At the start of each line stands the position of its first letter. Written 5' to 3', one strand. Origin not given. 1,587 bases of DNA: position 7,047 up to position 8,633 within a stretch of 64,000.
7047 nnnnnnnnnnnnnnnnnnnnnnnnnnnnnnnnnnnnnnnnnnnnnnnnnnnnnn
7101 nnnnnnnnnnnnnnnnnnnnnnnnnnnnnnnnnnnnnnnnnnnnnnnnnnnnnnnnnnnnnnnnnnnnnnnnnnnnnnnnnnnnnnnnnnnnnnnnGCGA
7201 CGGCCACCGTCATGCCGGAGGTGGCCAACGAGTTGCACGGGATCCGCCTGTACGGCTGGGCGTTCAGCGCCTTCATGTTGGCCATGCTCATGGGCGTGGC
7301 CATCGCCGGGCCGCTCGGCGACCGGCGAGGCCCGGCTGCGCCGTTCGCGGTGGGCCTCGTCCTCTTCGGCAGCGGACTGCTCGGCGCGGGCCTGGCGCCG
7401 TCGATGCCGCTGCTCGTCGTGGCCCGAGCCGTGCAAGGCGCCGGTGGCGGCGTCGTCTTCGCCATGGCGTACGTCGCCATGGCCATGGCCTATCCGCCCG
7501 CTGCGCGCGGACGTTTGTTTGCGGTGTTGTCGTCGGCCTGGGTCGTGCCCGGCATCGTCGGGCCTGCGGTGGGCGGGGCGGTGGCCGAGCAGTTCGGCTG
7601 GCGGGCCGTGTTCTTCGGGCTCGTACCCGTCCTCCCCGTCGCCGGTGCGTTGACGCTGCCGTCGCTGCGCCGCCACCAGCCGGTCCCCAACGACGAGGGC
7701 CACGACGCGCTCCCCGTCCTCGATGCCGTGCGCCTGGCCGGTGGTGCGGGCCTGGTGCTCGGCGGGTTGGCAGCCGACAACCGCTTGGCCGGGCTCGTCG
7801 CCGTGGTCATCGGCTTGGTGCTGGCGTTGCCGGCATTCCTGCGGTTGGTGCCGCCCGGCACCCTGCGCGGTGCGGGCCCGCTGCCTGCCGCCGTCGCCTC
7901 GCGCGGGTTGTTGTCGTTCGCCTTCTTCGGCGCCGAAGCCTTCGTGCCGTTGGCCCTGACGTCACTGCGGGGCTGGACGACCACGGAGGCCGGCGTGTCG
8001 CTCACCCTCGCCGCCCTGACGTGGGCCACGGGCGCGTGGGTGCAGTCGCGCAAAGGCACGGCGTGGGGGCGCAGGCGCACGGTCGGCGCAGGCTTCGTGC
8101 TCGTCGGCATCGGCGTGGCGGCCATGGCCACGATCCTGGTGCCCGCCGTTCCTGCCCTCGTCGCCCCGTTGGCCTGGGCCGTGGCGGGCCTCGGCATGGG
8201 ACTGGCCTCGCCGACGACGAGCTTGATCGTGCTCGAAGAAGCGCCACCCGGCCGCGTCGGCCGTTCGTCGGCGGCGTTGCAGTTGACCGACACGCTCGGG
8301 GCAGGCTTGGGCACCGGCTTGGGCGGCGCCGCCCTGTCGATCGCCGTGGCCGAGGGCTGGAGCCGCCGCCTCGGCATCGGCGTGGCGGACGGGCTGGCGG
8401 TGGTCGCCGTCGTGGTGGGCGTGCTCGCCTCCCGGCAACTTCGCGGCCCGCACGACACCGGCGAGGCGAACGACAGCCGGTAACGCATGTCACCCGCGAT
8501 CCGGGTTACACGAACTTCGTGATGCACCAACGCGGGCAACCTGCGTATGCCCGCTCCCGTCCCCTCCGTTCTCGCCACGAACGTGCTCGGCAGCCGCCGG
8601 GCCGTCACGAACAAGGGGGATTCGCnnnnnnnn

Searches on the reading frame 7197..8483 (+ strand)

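Call 4: search_protein_families(library=pfam, proteins=[window:7197-8483:+], max_evalue=1)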
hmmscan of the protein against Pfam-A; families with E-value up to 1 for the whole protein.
window:7197-8483:+ (428 aa): 2 families
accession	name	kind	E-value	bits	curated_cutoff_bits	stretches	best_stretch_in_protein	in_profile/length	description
PF07690.21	MFS_1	-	5e-39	134.6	33.4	1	3-373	16-347/347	Major Facilitator Superfamily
PF00083.30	Sugar_tr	-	3.4e-09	36.5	22.3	2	18-153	47-187/452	Sugar (and other) transporter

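Call 5: search_protein_families(library=ncbifam, proteins=[window:7197-8483:+], max_evalue=1)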
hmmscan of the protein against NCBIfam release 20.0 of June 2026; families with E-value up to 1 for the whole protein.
window:7197-8483:+ (428 aa): 58 families (the best 25 are shown)
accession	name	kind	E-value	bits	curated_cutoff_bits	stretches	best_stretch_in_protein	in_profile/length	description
TIGR00711.1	efflux_EmrB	subfamily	4.1e-30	104.9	230.2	2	19-160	39-180/485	DHA2 family efflux MFS transporter permease subunit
NF040895.2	MFS_effux_SdrM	equivalog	9.9e-25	87.5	550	2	6-154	29-177/441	multidrug efflux MFS transporter SdrM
NF000218.1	FexA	exception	2.1e-16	59.6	900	1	5-382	43-431/475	chloramphenicol/florfenicol efflux MFS transporter FexA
NF000095.1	tet_MFS_OtrB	exception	1.9e-14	53.1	999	1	3-374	46-431/563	oxytetracycline resistance efflux MFS transporter OtrB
NF040856.1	FexB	exception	2e-14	53.2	950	1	12-382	43-422/469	chloramphenicol/florfenicol efflux MFS transporter FexB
NF012175.1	tet_MFS_L_K_45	equivalog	5.5e-13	48.5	650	1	6-157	23-171/444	Tet(L)/Tet(K)/Tet(45) family tetracycline efflux MFS transporter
NF000391.1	EmrB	exception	1e-12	47.5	925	1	6-158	34-187/501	multidrug efflux MFS transporter permease subunit EmrB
TIGR00881.1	2A0104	subfamily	1.5e-12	47.3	407.75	2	20-141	33-155/379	phosphoglycerate transporter protein PgtP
NF012185.0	tet_MFS_L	exception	1.5e-12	47.2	925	1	6-148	37-179/457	tetracycline efflux MFS transporter Tet(L)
NF008654.0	PRK11652.1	equivalog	2.1e-12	46.6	479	1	25-143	52-170/397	multidrug efflux MFS transporter EmrD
NF000009.1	tet_MFS_Tcr3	exception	7.8e-12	44.5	1000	1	4-374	52-436/512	tetracycline efflux MFS transporter Tcr3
NF012184.0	tet_MFS_45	exception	1.2e-11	44.2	975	1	19-157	51-185/458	tetracycline efflux MFS transporter Tet(45)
TIGR00710.1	efflux_Bcr_CflA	subfamily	2.9e-11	43.4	200.9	2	23-146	46-169/385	Bcr/CflA family efflux MFS transporter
TIGR00895.1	2A0115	subfamily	1.4e-10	40.7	418.55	1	19-146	54-183/398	aromatic acid/H+ symport family MFS transporter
NF007782.0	PRK10473.1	subfamily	2e-10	40.3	417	1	7-164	27-185/394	MdtL family multidrug efflux MFS transporter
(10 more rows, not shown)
